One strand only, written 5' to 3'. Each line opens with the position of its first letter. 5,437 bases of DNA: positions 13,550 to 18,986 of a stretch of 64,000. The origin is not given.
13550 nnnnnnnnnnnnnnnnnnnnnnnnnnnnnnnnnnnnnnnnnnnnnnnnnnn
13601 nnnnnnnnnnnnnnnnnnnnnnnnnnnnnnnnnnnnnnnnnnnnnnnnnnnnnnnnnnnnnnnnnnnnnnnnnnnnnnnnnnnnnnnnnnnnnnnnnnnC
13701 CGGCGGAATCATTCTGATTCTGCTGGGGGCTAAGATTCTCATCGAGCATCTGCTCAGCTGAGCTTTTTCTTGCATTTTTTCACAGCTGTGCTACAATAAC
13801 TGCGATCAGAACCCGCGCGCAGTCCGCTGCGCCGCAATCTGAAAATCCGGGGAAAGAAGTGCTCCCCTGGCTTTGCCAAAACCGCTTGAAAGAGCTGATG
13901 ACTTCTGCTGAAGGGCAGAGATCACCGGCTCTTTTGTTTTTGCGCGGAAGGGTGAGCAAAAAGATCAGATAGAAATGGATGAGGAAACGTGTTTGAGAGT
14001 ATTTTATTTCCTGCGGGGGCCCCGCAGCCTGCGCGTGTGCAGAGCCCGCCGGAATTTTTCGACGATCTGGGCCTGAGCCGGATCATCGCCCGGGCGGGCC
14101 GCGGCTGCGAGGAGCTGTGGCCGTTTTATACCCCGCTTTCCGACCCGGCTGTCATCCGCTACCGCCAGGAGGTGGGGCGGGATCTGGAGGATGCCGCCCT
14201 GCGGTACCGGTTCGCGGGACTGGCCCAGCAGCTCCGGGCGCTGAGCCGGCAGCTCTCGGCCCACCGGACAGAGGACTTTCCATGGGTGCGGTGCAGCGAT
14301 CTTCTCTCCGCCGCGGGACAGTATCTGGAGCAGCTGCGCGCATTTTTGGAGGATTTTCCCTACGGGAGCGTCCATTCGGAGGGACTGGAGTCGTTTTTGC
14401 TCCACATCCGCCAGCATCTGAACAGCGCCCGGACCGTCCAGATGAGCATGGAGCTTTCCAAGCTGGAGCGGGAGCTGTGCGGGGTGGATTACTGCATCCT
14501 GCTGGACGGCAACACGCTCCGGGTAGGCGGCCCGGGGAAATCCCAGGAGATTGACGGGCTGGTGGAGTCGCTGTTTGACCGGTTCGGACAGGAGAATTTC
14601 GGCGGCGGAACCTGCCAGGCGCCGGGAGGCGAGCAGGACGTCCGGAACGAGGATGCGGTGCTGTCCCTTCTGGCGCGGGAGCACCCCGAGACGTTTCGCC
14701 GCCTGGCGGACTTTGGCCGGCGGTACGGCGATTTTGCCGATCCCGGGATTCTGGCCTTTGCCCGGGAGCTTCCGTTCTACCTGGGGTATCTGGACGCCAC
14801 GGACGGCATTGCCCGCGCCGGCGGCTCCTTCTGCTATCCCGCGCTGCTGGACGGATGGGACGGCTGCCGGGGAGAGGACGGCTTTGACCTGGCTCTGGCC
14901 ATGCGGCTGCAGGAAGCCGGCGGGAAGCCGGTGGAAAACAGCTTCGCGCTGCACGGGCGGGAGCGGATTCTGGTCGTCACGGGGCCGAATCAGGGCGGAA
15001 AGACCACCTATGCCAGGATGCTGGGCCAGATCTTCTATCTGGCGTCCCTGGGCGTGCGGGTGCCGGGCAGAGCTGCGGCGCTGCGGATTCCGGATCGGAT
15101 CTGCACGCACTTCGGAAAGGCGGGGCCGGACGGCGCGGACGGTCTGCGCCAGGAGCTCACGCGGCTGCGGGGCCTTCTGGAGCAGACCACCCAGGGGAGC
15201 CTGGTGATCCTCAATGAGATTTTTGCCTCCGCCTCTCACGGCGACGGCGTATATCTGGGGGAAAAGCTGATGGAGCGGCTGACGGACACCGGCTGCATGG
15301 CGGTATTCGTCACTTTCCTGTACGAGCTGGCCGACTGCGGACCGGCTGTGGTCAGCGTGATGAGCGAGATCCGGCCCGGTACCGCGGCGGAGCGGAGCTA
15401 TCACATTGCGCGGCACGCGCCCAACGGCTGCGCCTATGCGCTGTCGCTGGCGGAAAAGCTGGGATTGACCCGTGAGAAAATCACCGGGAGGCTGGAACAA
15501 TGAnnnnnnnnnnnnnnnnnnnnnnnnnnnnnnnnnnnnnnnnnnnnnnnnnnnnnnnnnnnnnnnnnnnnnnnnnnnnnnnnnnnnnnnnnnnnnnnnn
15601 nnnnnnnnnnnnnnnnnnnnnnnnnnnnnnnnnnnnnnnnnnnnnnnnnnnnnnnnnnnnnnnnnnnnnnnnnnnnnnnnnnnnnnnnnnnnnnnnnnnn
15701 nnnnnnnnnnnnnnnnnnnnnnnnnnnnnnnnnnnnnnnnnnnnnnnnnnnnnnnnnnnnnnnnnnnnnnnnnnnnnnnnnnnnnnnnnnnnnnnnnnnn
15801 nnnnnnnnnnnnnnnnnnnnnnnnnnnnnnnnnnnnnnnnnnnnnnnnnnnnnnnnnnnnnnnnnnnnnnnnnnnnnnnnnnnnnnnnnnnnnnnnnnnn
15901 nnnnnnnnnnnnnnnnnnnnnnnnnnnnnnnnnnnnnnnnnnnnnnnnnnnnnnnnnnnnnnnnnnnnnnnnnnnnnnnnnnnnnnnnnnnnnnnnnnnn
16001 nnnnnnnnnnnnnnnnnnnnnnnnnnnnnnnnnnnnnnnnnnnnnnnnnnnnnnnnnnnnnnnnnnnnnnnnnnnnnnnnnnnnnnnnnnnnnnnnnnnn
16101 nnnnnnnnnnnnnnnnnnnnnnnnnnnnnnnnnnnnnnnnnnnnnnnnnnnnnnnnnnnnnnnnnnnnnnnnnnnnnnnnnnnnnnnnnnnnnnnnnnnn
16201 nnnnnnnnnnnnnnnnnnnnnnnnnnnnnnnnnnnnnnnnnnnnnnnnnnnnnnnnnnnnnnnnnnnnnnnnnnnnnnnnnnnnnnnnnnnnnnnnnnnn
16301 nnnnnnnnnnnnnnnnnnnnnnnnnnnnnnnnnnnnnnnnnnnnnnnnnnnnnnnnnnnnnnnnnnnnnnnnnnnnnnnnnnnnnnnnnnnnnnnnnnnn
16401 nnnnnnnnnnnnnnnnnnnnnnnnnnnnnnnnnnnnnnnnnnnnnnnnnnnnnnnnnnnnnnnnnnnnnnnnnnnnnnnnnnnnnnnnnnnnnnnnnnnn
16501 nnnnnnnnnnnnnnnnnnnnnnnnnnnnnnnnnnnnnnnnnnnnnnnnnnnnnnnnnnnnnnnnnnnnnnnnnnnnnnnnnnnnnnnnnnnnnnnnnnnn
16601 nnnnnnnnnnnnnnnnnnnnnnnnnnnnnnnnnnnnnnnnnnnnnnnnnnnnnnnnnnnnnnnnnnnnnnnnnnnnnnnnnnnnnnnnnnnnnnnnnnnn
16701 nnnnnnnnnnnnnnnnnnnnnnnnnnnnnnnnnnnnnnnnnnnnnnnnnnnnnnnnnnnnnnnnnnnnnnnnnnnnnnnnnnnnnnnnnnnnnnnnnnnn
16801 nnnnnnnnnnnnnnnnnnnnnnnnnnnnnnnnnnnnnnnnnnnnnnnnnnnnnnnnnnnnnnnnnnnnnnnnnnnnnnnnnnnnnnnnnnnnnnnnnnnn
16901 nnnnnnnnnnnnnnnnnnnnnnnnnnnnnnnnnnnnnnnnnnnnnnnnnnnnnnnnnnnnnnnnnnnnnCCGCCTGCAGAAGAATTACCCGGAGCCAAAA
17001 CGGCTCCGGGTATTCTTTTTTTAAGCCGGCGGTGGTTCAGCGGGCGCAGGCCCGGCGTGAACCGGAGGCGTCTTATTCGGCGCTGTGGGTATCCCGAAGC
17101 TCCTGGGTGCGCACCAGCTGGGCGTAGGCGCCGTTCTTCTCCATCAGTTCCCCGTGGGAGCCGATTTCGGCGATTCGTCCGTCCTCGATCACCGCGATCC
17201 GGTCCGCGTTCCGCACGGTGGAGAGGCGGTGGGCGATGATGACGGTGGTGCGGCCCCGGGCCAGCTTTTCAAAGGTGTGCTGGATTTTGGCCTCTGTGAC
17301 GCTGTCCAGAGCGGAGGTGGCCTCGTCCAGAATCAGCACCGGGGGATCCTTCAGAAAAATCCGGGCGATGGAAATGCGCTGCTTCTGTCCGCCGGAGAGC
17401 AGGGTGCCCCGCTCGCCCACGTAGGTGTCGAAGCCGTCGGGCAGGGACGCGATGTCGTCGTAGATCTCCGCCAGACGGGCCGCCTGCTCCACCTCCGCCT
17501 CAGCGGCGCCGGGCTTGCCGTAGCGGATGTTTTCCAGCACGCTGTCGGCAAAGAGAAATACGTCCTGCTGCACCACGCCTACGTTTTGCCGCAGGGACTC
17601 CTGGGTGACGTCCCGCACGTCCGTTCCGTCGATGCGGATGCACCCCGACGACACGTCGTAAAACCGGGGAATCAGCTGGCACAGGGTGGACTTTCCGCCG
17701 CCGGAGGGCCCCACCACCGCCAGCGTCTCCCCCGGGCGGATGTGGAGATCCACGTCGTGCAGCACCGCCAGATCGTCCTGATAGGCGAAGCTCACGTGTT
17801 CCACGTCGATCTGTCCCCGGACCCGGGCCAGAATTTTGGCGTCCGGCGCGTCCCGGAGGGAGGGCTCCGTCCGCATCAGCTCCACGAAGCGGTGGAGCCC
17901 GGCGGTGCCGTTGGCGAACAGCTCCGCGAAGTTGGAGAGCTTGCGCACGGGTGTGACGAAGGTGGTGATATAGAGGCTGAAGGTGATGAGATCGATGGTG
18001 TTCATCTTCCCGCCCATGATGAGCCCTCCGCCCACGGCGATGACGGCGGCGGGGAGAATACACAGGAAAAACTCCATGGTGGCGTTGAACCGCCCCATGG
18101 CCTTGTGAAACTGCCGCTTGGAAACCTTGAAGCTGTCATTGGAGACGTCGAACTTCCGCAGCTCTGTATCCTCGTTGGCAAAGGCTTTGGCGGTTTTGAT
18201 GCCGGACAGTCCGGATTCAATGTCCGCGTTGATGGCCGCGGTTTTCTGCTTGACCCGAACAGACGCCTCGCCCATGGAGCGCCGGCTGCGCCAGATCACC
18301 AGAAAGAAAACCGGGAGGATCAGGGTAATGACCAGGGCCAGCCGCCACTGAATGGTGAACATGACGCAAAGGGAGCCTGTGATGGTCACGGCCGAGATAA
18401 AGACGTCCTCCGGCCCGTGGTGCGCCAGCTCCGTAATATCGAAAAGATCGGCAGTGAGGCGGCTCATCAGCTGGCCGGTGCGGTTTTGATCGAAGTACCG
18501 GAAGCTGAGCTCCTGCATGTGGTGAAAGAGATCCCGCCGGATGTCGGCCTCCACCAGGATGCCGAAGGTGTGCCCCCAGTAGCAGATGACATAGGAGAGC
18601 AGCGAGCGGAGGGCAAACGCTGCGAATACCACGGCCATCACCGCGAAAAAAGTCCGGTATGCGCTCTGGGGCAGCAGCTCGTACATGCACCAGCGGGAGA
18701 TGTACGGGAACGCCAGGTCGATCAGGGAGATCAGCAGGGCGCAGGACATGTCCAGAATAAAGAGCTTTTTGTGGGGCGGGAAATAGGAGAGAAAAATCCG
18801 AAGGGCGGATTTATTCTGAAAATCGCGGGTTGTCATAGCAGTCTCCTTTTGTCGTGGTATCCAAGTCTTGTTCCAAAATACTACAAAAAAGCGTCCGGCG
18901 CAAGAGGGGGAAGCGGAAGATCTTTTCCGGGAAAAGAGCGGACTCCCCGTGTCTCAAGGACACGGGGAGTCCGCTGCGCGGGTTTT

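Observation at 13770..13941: Probable fluoride (crcB-motif) riboswitch with an overlapping terminator upstream of MutS-like genes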

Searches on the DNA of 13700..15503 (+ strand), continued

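Call 41: search_with_rna_model(model_id=R1, sources=[window, L001, L002, L003, L004, L005, L006, L007, L008, L009, L010, L011, L012, L013, L014, L015, L016, L017, L018, L019, L020, L021, L022, L023, L024, L025, L026, L027, L028, L029, L030, L031, L032, L033, L034, L035, L036, L037, L038, L039, L040, L041, L042, L043, L044, L045, L046, L047, L048, L049, L050, L051, L052, L053, L054, L055, L056, L057, L058, L059, L060, L061, L062, L063, L064, L065, L066, L067, L068, L069, L070, L071, L072, L073, L074, L075, L076, L077, L078, L079, L080, L081, L082, L083, L084, L085, L086], max_evalue=0.01, make_alignment=true)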
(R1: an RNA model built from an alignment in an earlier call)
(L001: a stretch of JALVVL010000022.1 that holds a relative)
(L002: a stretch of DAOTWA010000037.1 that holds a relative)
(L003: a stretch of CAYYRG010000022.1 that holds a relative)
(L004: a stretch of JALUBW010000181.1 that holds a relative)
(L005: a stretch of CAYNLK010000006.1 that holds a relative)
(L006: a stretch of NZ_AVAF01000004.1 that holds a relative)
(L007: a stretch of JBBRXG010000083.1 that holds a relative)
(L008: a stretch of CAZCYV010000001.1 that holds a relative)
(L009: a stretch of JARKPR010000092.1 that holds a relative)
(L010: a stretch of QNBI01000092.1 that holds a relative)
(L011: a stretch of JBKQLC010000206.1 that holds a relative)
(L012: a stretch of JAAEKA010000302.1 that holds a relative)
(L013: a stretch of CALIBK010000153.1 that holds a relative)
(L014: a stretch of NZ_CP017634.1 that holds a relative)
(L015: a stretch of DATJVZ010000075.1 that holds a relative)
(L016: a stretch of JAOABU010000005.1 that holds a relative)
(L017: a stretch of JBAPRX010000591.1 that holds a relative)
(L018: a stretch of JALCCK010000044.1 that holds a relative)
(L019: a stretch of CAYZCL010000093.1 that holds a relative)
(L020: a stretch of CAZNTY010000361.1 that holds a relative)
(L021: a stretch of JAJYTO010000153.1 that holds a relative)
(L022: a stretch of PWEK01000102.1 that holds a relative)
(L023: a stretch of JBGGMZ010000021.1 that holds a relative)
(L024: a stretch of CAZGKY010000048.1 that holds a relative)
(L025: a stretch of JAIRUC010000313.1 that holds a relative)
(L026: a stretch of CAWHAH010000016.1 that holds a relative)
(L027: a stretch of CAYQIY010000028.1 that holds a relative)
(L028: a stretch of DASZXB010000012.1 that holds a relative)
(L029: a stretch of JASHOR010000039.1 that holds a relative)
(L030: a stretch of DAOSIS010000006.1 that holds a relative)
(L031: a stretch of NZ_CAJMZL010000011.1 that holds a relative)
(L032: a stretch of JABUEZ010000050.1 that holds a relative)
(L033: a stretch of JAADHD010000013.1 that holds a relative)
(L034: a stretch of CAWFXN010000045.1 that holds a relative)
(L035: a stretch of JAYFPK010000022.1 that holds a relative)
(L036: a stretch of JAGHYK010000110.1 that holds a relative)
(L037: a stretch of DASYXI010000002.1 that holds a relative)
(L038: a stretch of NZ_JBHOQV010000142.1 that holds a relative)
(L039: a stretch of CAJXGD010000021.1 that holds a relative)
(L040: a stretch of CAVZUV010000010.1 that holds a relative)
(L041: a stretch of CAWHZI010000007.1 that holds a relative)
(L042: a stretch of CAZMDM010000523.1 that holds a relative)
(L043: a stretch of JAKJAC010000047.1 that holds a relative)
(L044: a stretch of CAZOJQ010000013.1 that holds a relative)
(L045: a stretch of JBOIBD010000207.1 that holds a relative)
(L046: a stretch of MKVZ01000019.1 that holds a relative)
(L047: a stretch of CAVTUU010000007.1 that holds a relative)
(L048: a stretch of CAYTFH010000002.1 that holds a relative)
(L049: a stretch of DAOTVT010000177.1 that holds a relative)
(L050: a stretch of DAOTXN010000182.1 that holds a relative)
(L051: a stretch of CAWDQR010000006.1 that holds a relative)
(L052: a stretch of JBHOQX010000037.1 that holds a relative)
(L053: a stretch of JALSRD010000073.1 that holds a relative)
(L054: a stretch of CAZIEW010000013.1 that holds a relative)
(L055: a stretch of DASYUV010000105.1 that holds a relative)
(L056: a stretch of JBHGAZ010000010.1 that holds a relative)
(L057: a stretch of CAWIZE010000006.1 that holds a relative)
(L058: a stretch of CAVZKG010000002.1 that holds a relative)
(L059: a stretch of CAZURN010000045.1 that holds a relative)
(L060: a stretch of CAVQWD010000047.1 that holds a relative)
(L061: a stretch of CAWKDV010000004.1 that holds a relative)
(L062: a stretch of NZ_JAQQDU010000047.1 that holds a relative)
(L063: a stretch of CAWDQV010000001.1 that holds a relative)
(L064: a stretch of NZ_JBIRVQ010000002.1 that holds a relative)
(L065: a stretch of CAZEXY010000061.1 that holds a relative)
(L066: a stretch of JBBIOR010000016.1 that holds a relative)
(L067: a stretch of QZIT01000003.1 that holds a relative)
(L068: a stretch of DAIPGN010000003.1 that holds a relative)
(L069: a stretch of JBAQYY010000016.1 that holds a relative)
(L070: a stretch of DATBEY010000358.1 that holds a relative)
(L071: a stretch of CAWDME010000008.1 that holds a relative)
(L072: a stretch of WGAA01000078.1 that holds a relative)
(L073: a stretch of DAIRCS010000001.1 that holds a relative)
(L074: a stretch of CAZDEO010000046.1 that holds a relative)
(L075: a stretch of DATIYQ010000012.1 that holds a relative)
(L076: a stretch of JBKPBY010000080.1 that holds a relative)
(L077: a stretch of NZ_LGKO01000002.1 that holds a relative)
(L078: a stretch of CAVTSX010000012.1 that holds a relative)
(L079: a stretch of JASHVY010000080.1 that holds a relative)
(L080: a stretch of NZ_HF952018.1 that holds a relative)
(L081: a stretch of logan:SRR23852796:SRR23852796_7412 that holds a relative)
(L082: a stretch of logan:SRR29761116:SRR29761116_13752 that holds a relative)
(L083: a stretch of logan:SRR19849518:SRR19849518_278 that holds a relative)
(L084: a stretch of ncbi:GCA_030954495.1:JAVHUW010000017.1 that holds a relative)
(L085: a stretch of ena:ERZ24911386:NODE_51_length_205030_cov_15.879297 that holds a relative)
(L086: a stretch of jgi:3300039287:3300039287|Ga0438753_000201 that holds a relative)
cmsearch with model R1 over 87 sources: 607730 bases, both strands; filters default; matches with E-value up to 0.01: 109.
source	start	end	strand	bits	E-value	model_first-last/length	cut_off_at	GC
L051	2153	2213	+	68.5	9.8e-20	1-61/61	no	0.64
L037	2289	2349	+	66.7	3.8e-19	1-61/61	no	0.61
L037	368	428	+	65.5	9.1e-19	1-61/61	no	0.56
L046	5540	5600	+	64.2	2.4e-18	1-61/61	no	0.61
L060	2403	2463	+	63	6e-18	1-61/61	no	0.61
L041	2413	2473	+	60.6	3.8e-17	1-61/61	no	0.64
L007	2358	2420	+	59.5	9.1e-17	1-61/61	no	0.63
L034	2250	2311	-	58.2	2.3e-16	1-61/61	no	0.6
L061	2368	2428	+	58.1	2.5e-16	1-61/61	no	0.59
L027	1310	1372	-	58.1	2.5e-16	1-61/61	no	0.6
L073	836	898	-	57.4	4.2e-16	1-61/61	no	0.56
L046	583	643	-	57.3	4.7e-16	1-61/61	no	0.62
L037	178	240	-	57.2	4.9e-16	1-61/61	no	0.56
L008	2353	2413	+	56.4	9.2e-16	1-61/61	no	0.54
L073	2346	2408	+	56.4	9.5e-16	1-61/61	no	0.62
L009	454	516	-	55.8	1.5e-15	1-61/61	no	0.57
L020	2094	2156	+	55.3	2.2e-15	1-61/61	no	0.59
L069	2324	2384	+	54.9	3e-15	1-61/61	no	0.57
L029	2059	2118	+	54.9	3e-15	1-61/61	no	0.58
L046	2331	2391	+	54.6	3.5e-15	1-61/61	no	0.61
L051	2007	2068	-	54.2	4.8e-15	1-61/61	no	0.63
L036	2380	2441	+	53.9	6.3e-15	1-61/61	no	0.61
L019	543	607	+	53.7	7.2e-15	1-61/61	no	0.68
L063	2193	2254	+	53.6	7.6e-15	1-61/61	no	0.58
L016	2356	2417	+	52.7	1.5e-14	1-61/61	no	0.6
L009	2347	2408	+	52.6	1.7e-14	1-61/61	no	0.56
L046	723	783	+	51.6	3.4e-14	1-61/61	no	0.62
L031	2200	2261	+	51.5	3.9e-14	1-61/61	no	0.6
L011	358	418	+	51.4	4e-14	1-61/61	no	0.57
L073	2190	2250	-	51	5.7e-14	1-61/61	no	0.56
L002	2306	2365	+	49.8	1.3e-13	1-61/61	no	0.57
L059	2157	2218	+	49.6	1.6e-13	1-61/61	no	0.58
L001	2369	2429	+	49.2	2.1e-13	1-61/61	no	0.56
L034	2415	2479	+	49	2.5e-13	1-61/61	no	0.58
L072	2366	2427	+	48.8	3e-13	1-61/61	no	0.58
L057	674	738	+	48.3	4.1e-13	1-61/61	no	0.65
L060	2255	2329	-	47.9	5.7e-13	1-61/61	no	0.63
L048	2272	2336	+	47.7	6.5e-13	1-61/61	no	0.68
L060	5756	5835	+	47.7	6.5e-13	1-61/61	no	0.56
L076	2399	2460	+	47.7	6.8e-13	1-61/61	no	0.58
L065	2326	2389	+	47.2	1e-12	1-61/61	no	0.53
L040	1551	1614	+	47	1.1e-12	1-61/61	no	0.48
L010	565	629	+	47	1.2e-12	1-61/61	no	0.55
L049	688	748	+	46.7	1.4e-12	1-61/61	no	0.61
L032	4247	4311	+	46.6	1.6e-12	1-61/61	no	0.55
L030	2251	2318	+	46.1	2.3e-12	1-61/61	no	0.59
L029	6105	6166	+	46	2.4e-12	1-61/61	no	0.63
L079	677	741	+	45.7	3.1e-12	1-61/61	no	0.63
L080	2245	2303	+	45.3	4.3e-12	1-61/61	no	0.39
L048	181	249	+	44.9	5.8e-12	1-61/61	no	0.68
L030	5705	5771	+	44.3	8.6e-12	1-61/61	no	0.6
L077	2341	2401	+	42.1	4.6e-11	1-61/61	no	0.49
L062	2179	2241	+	41.5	7.4e-11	1-61/61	no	0.54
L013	2206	2263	+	41.5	7.6e-11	1-61/61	no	0.45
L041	5805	5872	+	41.4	7.7e-11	1-61/61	no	0.68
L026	2302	2375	+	40.9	1.2e-10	1-61/61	no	0.54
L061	2270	2333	-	40.4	1.7e-10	1-61/61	no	0.67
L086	3472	3529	+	40.3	1.9e-10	1-61/61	no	0.45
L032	358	430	+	39.3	3.9e-10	1-61/61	no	0.49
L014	2299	2356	+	38.6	6.4e-10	1-61/61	no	0.47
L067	144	205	+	37.4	1.6e-09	1-61/61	no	0.47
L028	2255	2329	+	36.2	4.2e-09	1-61/61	no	0.49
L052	137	199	+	36.1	4.5e-09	1-61/61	no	0.6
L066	1621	1705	+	35.9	5.2e-09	1-61/61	no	0.69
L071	1696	1759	+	35.1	9.1e-09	1-61/61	no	0.61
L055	5985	6066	+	34.8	1.2e-08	1-61/61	no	0.5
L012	2247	2320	+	34.5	1.5e-08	1-61/61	no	0.57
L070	524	609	+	34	2.2e-08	1-61/61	no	0.6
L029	5633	5697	+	33.7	2.7e-08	1-61/61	no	0.63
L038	5797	5854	-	33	4.5e-08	1-61/61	no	0.57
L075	2181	2246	+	31.6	1.4e-07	1-61/61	no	0.64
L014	543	607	+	31.3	1.6e-07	1-61/61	no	0.49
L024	482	553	+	30.9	2.2e-07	1-61/61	no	0.44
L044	2311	2380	+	30.5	3.1e-07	1-61/61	no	0.4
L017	603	681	+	30.1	4.2e-07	1-61/61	no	0.52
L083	7047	7119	+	29.7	5.6e-07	1-61/61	no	0.4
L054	2294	2361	+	29.2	8e-07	1-61/61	no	0.54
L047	2366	2446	+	28.8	1.1e-06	1-61/61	no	0.64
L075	1975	2054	-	28.7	1.2e-06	1-61/61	no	0.61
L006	2351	2424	+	28.5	1.3e-06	1-61/61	no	0.42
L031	600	665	+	28.4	1.5e-06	1-61/61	no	0.48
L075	80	156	-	28.4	1.5e-06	1-61/61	no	0.61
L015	76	142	-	28.2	1.7e-06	1-61/61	no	0.6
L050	2306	2374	+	27.9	2.2e-06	1-61/61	no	0.62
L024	115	181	+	27.7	2.5e-06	1-61/61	no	0.34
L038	2112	2223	+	27.6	2.7e-06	1-61/61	no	0.62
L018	1942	2026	+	27.3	3.4e-06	1-61/61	no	0.4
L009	2179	2245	-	27.1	4e-06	1-61/61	no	0.45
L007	2220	2281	-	27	4.3e-06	1-61/61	no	0.68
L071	1557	1621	-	26.5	6.1e-06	1-61/61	no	0.66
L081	502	554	+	26.4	6.7e-06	1-61/61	no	0.57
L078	2097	2161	+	26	9.2e-06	1-61/61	no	0.66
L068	2384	2437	+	25.2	1.7e-05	1-61/61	no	0.44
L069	5737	5811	+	25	2e-05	1-61/61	no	0.65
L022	673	727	+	24.8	2.3e-05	1-61/61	no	0.47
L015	1288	1355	+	24.5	2.8e-05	1-61/61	no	0.65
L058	1896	1978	+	24.2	3.6e-05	1-61/61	no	0.54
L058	5582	5662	+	23.4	6.5e-05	1-61/61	no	0.49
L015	289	350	+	23.2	7.6e-05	1-61/61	no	0.61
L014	5590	5662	+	23.1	8.3e-05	1-61/61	no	0.52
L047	2117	2213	-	22.7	0.00012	1-61/61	no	0.62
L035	2379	2449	+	21.2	0.00035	1-61/61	no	0.52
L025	338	410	+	19.2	0.0016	1-61/61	no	0.48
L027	2383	2455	+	19.2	0.0016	1-61/61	no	0.44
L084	3533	3605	-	19.2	0.0016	1-61/61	no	0.47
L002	2126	2198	-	18.9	0.002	1-61/61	no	0.49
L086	286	362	+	18.5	0.0028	1-61/61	no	0.38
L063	5585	5660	+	17.4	0.0061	1-61/61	no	0.64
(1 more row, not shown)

Alignment A4: 109 matches aligned to the model, 150 columns, each read 5' to 3' on its own strand. Consensus structure (alignment columns), stored with it:
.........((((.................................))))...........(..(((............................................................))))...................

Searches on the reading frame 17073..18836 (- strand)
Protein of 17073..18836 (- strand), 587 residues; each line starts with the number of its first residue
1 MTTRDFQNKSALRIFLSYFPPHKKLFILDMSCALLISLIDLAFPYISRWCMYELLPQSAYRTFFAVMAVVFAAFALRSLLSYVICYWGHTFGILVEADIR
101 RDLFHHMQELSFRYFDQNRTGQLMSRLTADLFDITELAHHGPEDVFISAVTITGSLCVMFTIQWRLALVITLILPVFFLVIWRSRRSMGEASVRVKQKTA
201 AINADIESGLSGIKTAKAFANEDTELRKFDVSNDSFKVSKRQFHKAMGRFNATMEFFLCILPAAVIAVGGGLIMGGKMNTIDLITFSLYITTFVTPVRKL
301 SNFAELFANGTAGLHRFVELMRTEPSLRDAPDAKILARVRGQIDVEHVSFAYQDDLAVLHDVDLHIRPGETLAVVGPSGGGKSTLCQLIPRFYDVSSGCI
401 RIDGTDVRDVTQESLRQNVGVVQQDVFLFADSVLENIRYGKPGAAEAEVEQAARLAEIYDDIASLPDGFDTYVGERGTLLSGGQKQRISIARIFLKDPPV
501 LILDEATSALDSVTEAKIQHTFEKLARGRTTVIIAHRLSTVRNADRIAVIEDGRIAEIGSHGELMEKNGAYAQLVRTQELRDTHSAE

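Call 31: search_protein_families(library=pfam, proteins=[window:17073-18836:-], max_evalue=0.01)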
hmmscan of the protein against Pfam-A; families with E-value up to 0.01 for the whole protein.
window:17073-18836:- (587 aa): 4 families
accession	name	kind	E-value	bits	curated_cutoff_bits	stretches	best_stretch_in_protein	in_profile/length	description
PF00664.28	ABC_membrane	-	1.7e-47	162.8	28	1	27-297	2-274/274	ABC transporter transmembrane region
PF00005.33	ABC_tran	-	9.2e-33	114.2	25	1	359-508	1-137/137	ABC transporter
PF02463.25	SMC_N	-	2e-07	31.1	40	1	443-550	135-211/220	RecF/RecN/SMC N terminal domain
PF13401.12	AAA_22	-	0.00051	20.8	27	1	372-508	8-95/130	AAA domain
